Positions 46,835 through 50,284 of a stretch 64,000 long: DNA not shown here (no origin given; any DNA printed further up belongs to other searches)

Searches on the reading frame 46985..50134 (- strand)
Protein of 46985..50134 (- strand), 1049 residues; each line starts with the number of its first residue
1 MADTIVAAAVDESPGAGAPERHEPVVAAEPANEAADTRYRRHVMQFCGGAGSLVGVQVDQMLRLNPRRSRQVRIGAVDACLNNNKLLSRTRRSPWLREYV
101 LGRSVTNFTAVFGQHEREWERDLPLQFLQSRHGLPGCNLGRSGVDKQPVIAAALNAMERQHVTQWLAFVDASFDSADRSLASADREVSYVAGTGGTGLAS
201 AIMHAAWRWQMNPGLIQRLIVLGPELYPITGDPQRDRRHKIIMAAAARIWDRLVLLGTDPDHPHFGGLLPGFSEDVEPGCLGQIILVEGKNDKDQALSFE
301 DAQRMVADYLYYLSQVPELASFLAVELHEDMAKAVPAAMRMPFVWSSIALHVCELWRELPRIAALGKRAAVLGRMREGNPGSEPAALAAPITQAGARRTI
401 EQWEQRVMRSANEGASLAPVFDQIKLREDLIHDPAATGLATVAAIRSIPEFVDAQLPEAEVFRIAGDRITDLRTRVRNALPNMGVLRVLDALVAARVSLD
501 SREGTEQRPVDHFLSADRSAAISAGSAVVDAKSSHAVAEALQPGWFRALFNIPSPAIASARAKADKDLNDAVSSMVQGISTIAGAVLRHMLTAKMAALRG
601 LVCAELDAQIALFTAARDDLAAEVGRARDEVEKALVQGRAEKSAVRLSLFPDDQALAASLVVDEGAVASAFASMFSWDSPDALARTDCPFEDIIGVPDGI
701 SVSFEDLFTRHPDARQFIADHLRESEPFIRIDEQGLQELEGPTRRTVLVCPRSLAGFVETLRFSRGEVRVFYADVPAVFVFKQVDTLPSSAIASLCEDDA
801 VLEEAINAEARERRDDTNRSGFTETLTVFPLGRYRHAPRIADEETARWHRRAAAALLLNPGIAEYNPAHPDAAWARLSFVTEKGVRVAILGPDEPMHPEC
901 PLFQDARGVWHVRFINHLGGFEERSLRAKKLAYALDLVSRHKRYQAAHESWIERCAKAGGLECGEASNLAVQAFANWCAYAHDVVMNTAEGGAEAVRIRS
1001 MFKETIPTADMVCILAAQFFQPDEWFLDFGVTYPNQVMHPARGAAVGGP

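Call 6: search_protein_families(library=pfam, proteins=[window:46985-50134:-], max_evalue=1)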
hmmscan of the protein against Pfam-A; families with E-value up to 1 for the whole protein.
window:46985-50134:- (1049 aa): 0 families

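Call 7: search_protein_families(library=ncbifam, proteins=[window:46985-50134:-], max_evalue=1)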
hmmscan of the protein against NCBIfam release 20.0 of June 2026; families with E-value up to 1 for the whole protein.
window:46985-50134:- (1049 aa): 1 family
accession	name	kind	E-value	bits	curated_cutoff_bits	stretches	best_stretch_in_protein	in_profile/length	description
NF010499.0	PRK13918.1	equivalog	0.045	13.2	274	1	563-635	100-173/205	CRP/FNR family transcriptional regulator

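Call 11: search_protein_families(library=padloc, proteins=[window:46985-50134:-], max_evalue=1)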
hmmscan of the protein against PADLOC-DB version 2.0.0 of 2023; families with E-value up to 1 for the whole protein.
window:46985-50134:- (1049 aa): 0 families

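Call 13: search_solved_structures(query=window:46985-50134:-, max_evalue=10)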
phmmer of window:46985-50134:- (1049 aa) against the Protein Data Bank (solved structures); distinct sequences matched with E-value up to 10: 1.
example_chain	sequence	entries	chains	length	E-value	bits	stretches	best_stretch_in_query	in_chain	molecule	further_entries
2bkw_A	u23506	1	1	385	1.9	9.7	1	997-1041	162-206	ALANINE-GLYOXYLATE AMINOTRANSFERASE 1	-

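Call 24: find_homologous_proteins(query=window:46985-50134:-, max_evalue=0.001)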
Query window:46985-50134:- (1049 aa): 3 proteins with E <= 0.001 among 8000 candidates.
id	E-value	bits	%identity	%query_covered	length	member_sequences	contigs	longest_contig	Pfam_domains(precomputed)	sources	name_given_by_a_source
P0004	0.0e+0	2363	100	100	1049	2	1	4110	-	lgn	-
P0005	0.0e+0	1462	64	100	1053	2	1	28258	-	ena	-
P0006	0.0e+0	1057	51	96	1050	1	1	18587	-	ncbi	-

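Call 25: find_encoding_contigs(protein=P0006, flank=10000, max_places=4)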
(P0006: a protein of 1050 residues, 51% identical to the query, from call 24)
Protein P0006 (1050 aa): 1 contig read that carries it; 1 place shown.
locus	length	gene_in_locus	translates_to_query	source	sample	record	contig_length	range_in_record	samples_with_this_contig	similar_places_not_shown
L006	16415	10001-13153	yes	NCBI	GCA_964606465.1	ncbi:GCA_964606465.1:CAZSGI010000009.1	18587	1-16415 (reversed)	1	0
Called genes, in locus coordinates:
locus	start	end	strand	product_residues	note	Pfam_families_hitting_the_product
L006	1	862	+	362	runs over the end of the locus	PF07549:Sec_GG, PF02355:SecD_SecF_C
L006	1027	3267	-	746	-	PF01551:Peptidase_M23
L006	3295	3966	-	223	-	-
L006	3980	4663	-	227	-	-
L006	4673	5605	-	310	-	-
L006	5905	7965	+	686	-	-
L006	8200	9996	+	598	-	-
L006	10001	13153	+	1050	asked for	-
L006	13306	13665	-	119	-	-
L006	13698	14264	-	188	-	PF04350:PilO (weak)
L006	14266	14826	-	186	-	-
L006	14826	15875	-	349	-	PF11104:PilM_2, PF14450:FtsA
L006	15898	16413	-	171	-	?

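Call 37: search_protein_families(library=pfam, proteins=[L006:10001-13153:+, L006:8200-9996:+, L006:5905-7965:+, L006:4673-5605:-], max_evalue=1)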
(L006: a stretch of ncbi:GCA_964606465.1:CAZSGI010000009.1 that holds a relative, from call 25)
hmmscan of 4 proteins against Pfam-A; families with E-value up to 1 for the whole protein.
L006:10001-13153:+ (1050 aa): 0 families

L006:8200-9996:+ (598 aa): 0 families

L006:5905-7965:+ (686 aa): 2 families
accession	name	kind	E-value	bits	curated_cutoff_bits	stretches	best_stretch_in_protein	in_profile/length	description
PF05258.17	DciA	-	0.099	13.3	24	0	451-483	14-47/89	Dna[CI] antecedent, DciA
PF22521.2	HypF_C_2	-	0.16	12.2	27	1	232-342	73-167/241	Carbamoyltransferase, Kae1-like Domain, second subdomain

L006:4673-5605:- (310 aa): 0 families

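Call 38: search_protein_families(library=pfam, proteins=[L006:3980-4663:-, L006:3295-3966:-, L006:1027-3267:-], max_evalue=1)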
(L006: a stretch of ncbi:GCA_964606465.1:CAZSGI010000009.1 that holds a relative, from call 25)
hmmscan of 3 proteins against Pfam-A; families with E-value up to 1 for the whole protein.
L006:3980-4663:- (227 aa): 3 families
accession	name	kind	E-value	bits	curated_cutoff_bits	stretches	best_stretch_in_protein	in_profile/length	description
PF19292.4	KPBB_C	-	0.012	15.2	27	1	82-220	41-175/238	Phosphorylase b kinase C-terminal domain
PF14235.11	DUF4337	-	0.026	15.1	27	1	65-153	51-134/161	Domain of unknown function (DUF4337)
PF22422.2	MGH1-like_GH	-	0.17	11.8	27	1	77-193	121-242/356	Mannosylglycerate hydrolase MGH1-like glycoside hydrolase domain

L006:3295-3966:- (223 aa): 1 family
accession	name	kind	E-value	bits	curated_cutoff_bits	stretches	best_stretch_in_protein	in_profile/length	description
PF16881.10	LIAS_N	-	0.29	12.1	27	1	111-167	19-71/96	N-terminal domain of lipoyl synthase of Radical_SAM family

L006:1027-3267:- (746 aa): 4 families
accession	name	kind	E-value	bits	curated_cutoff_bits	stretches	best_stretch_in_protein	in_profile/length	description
PF01551.29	Peptidase_M23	-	5e-11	43.1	28.7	1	444-543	2-90/96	Peptidase family M23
PF02322.20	Cyt_bd_oxida_II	-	0.015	15.1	35.6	1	184-270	178-259/302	Cytochrome bd terminal oxidase subunit II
PF10796.14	Anti-adapt_IraP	-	0.12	13.5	23.2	1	140-202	19-79/86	Sigma-S stabilisation anti-adaptor protein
PF15842.10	DUF4718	-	0.37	11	27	1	39-66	6-33/184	Domain of unknown function (DUF4718)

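Call 39: search_protein_representatives(alignment_id=A3)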
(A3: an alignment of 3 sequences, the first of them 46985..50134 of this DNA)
Query: 3 sequences, 1049 profile positions. Proteins with E-value up to 0.001 (for the whole library): 5; up to 1e-10: 5; up to 1e-30: 3. The best 5 are listed.
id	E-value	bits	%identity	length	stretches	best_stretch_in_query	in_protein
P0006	0.0e+00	1959.9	-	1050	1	1-1048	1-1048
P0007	1.8e-243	827.6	-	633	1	420-1048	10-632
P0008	1.7e-175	602.6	-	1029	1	30-1043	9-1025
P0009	1.1e-14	70.2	-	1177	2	164-798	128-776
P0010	3.0e-14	68.7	-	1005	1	188-1023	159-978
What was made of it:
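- Distribution is extremely sparse: five hits in 1.84 billion representatives (call 39). The module is far too rare to be a general division factor (call 39).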

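Call 41: search_protein_families(library=pfam, proteins=[P0008, P0009, P0010], max_evalue=1)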
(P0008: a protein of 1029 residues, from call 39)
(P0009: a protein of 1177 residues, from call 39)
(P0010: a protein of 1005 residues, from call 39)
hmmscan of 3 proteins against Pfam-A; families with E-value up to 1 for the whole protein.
P0008 (1029 aa): 1 family
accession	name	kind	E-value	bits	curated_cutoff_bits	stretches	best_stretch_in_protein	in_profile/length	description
PF02562.22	PhoH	-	0.11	12.4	27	0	162-205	16-58/205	PhoH-like protein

P0009 (1177 aa): 0 families

P0010 (1005 aa): 0 families

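Call 46: find_related_loci(query=A9, collection=genome_contigs, flank=10000)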
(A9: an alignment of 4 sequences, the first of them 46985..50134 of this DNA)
Query A9 (1049 aa) in genome_contigs; peptide patterns used: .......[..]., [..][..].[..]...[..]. (x = any residue, [..] = any of these).
70 stretches matched a pattern; 2 encode a relative of the query (tblastn E <= 1e-3); 2 distinct loci.
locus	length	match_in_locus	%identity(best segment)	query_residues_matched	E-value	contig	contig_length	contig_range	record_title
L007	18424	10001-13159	64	1-1049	0e+0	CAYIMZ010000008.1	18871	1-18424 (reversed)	MAG TPA_asm: uncultured Gammaproteobacteria bacterium isolate ERP119705_co25_269 genome assembly, contig: NODE_1823_leng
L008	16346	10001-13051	51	29-1040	0e+0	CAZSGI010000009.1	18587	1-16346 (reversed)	MAG TPA_asm: uncultured Gammaproteobacteria bacterium isolate binchicken_co38_1066 genome assembly, contig: NODE_6287_le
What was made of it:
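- Tried and rejected: It found only the two loci already known (call 46).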

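Call 47: find_homologous_proteins(query=A8, max_evalue=0.001)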
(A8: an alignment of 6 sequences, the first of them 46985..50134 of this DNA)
Query A8 (6 sequences) (1049 aa, profile of the alignment): 3 proteins with E <= 0.001 among 8000 candidates.
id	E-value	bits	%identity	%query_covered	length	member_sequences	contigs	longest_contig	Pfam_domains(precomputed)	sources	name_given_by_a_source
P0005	0.0e+0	1603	64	100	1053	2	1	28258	-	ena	-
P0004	0.0e+0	1592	100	100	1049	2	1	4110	-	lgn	-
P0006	0.0e+0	1550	51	96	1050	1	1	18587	-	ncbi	-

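Call 48: list_cluster_members(proteins=[P0008, P0009, P0010, P0007])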
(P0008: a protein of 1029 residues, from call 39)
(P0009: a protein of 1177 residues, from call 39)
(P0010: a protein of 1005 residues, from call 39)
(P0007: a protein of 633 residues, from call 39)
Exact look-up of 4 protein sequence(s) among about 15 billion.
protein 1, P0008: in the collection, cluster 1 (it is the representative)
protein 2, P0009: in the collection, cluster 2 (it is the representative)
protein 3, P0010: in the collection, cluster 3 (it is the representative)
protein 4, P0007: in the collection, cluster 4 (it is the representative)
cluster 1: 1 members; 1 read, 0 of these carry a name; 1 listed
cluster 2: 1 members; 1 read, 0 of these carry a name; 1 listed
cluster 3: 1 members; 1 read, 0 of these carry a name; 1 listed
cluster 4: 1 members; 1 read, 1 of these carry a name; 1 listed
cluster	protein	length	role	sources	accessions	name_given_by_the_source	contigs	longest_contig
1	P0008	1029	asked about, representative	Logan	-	-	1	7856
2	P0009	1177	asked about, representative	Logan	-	-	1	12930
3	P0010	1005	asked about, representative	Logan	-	-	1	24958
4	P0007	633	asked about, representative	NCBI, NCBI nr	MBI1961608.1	MAG: hypothetical protein HYS45_02810, partial [Parcubacteria group bacterium] | hypothetical protein [Parcubacteria group bacterium]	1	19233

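Call 50: find_encoding_contigs(protein=P0010, flank=10000, max_places=3)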
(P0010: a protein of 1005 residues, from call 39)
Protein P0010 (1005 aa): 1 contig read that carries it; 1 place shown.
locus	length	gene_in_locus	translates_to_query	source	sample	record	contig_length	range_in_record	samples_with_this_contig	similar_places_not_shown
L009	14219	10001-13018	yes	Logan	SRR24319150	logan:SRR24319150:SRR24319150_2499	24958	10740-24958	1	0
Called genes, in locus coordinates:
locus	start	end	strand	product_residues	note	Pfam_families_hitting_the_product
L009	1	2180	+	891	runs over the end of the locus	-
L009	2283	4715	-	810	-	PF01551:Peptidase_M23 (weak)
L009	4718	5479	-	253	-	-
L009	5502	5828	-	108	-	-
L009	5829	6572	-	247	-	-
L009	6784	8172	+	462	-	-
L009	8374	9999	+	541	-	-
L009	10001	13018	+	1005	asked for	-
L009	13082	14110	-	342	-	PF01207:Dus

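Call 51: find_encoding_contigs(protein=P0009, flank=10000, max_places=3)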
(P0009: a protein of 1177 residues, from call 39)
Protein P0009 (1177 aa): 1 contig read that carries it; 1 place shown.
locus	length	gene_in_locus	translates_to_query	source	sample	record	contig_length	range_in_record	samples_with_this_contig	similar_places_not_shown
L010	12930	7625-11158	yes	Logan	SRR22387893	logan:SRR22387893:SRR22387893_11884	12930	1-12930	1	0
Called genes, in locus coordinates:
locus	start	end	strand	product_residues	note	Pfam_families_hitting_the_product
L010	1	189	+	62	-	?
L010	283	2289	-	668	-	PF01551:Peptidase_M23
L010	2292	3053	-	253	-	-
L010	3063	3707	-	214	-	-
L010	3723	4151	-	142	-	-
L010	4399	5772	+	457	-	-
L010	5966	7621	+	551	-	-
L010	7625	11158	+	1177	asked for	-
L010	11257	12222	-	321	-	PF01207:Dus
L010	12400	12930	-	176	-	?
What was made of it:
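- The genomic neighbourhood differs in L009 and L010 (calls 50, 51).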

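Call 52: find_encoding_contigs(protein=P0008, flank=10000, max_places=3)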
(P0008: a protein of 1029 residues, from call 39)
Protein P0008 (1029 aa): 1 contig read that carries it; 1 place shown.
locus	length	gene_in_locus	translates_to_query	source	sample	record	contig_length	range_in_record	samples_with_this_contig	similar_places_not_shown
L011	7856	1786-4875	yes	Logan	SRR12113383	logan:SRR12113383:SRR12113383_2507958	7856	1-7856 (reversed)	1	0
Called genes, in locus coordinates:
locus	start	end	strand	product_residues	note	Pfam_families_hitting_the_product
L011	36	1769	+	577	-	-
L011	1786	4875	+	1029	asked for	-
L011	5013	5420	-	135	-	-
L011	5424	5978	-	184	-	PF04350:PilO (weak)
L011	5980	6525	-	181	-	-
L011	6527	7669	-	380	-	PF11104:PilM_2, PF06723:MreB_Mbl (faint), PF14450:FtsA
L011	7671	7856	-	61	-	?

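Call 57: predict_structure(alignment_id=A8)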
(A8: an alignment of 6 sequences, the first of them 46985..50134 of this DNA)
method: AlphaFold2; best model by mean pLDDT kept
length: 1049 residues; sequences in the alignment: 6
mean_pLDDT: 63.1   pTM: 0.39
mean pLDDT of the five models: 63.1, 60.0, 59.9, 55.3, 53.0
residues with pLDDT >= 90: 45; 70-90: 462; 50-70: 214; < 50: 328
segments of 3 or more residues with pLDDT < 50: 1-39, 87-91, 109-146, 178-182, 222-348, 501-504, 545-552, 724-744, 784-841, 1030-1049
pLDDT, mean of each block of 10 residues (from residue 1): 25 32 30 35 73 66 60 76 50 74 58 42 36 29 40 67 85 59 62 58 72 64 38 35 35 31 27 24 30 35 33 32 34 34 39 75 84 89 69 84 87 67 84 84 87 86 89 88 90 85 57 83 84 77 51 59 81 86 88 88 91 92 90 81 69 74 84 79 78 63 79 80 46 35 60 84 69 72 42 30 37 39 32 31 72 82 57 62 73 66 82 74 72 74 81 75 69 85 78 78 84 86 60 31 29
secondary structure, 60 per line:
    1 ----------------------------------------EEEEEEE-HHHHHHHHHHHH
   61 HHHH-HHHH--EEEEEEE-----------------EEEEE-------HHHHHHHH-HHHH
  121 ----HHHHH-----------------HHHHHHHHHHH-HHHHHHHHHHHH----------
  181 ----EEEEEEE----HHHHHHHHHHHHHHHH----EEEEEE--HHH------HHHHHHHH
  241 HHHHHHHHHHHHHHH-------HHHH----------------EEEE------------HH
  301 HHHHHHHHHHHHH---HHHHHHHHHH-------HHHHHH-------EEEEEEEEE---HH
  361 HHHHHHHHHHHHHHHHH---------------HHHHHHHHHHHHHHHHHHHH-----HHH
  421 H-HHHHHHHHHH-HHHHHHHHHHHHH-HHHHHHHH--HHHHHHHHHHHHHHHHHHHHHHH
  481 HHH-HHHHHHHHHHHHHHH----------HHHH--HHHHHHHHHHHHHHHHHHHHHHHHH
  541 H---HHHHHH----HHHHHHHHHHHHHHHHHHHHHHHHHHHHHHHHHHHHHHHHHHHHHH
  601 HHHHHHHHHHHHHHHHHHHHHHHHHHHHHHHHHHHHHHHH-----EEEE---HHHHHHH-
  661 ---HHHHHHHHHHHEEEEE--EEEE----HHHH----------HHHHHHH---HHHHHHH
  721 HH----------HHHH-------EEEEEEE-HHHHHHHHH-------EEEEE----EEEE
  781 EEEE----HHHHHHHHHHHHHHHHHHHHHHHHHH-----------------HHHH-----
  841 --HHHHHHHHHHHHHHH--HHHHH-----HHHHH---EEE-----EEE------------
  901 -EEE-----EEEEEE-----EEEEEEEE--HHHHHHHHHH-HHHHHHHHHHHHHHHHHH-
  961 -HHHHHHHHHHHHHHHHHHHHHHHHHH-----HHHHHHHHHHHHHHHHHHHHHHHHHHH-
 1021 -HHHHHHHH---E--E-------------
elements in order (helices of 4 or more, strands of 3 or more residues): E41-47 H49-64 H66-69 E72-78 E96-100 H108-115 H117-120 H125-129 H147-157 H159-170 E185-191 H196-211 E216-221 H233-255 H263-266 E283-286 H299-313 H317-326 H334-339 E347-355 H359-377 H393-412 H418-421 H423-432 H434-446 H448-455 H458-483 H485-499 H510-513 H516-541 H545-550 H555-640 E646-649 H653-659 H664-674 E675-679 E682-685 H690-693 H704-710 H714-722 H733-736 E744-750 H752-760 E768-772 E777-784 H789-814 H832-835 H843-857 H860-864 H870-874 E878-880 E886-888 E902-904 E910-915 E921-928 H931-940 H942-959 H962-987 H993-1019 H1022-1029

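Call 62: fold_search(model_id=the predicted structure, library=pdb)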
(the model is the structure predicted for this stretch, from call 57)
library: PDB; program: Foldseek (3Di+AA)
matches with E <= 10: 574; with E <= 0.001: 0
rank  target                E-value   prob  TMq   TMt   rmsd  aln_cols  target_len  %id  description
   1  9e5c_6c               6.4e-03  0.25  0.10  0.04  43.9      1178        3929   10  Cryo-EM structure of 96 nm repeat of microtubule doublet from T. brucei flagellum (released 2025-03-12)
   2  9y6s_9Q               3.4e-02  0.10  0.07  0.03  42.6      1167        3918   11  96-nm repeat of the Leishmania tarentolae doublet microtubule (released 2025-12-17)
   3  8wp5                  3.5e-02  1.00  0.11  0.21   5.6       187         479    8  Crystal structure of LbUGT1 in complex with UDP (released 2024-05-22)
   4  8t1h_A                4.0e-02  0.18  0.06  0.09  32.8       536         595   11  Cryo-EM structure of a full-length, native Drp1 dimer (released 2024-02-21)
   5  6r1j_J                5.2e-02  0.66  0.09  0.24  30.0       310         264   13  Structure of the soluble AhlC triple head mutant of the tripartite alpha-pore forming toxin, AHL, from Aeromonas hydro (released 2019-07-10)
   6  5wp9_A                6.7e-02  0.13  0.07  0.10  22.0       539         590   13  Structural Basis of Mitochondrial Receptor Binding and Constriction by Dynamin-Related Protein 1 (released 2018-06-20)
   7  6h2e_Q                7.0e-02  0.77  0.09  0.27  29.4       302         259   14  Structure of the soluble AhlC of the tripartite alpha-pore forming toxin, AHL, from Aeromonas hydrophila. (released 2019-07-10)
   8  6r1j_D                7.3e-02  0.72  0.09  0.25  29.8       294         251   14  Structure of the soluble AhlC triple head mutant of the tripartite alpha-pore forming toxin, AHL, from Aeromonas hydro (released 2019-07-10)
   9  6h2f_C                7.6e-02  0.20  0.05  0.13  28.3       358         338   10  Structure of the pre-pore AhlB of the tripartite alpha-pore forming toxin, AHL, from Aeromonas hydrophila. (released 2019-07-10)
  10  4ei7_B                8.6e-02  1.00  0.11  0.27   4.5       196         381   10  Crystal structure of Bacillus cereus TubZ, GDP-form (released 2012-08-15)
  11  3zid_A                8.6e-02  0.98  0.12  0.32  19.0       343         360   12  CetZ from Methanosaeta thermophila strain DSM 6194 (released 2013-08-14)
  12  6h2f_A                9.8e-02  0.20  0.06  0.13  28.6       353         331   10  Structure of the pre-pore AhlB of the tripartite alpha-pore forming toxin, AHL, from Aeromonas hydrophila. (released 2019-07-10)
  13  4ei7_A                1.2e-01  1.00  0.11  0.27   4.9       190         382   10  Crystal structure of Bacillus cereus TubZ, GDP-form (released 2012-08-15)
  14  7p3r_B                1.2e-01  0.66  0.10  0.24  33.1       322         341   10  Helical structure of the toxin MakA from Vibrio cholera (released 2022-02-23)
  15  6h2f_E                1.4e-01  0.11  0.05  0.11  29.5       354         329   11  Structure of the pre-pore AhlB of the tripartite alpha-pore forming toxin, AHL, from Aeromonas hydrophila. (released 2019-07-10)
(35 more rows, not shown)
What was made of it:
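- On FtsZ/tubulin superfamily: The best E-value among these is 0.086, and UDP-glycosyltransferases match as well (calls 57, 62).
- Foldseek local matches of the 1049-aa model to TubZ, CetZ, FtsZ and tubulins have probability 0.84-1.0 (call 62).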

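Call 66: search_solved_structures(query=A8, max_evalue=10)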
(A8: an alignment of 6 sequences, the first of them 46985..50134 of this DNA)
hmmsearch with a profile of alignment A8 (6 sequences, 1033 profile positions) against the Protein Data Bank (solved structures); distinct sequences matched with E-value up to 10: 2.
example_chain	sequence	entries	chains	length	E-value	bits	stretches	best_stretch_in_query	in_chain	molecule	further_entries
6nz1_A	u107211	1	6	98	0.16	12.9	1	413-562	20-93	Design construct XXA_GVDQ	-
7wu7_1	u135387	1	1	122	1.9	9.5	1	544-629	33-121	Prefoldin subunit 1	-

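Call 98: find_related_loci(query=A9, collection=viral_contigs, flank=5000)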
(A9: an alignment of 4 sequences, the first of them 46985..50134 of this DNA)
Query A9 (1049 aa) in viral_contigs; peptide patterns used: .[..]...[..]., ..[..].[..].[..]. (x = any residue, [..] = any of these).
430 stretches matched a pattern, but none encodes a relative of the query by tblastn (E <= 1e-3).
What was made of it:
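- Tried and rejected: The viral-contig scan found nothing (call 98).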

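Call 99: search_protein_families(library=phrogs, proteins=[window:46985-50134:-], max_evalue=0.01)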
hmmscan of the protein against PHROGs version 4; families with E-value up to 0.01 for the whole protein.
window:46985-50134:- (1049 aa): 0 families
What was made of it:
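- No PHROG hit was found beyond the M23 domain, and no relative was found in viral contigs (calls 98, 99).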
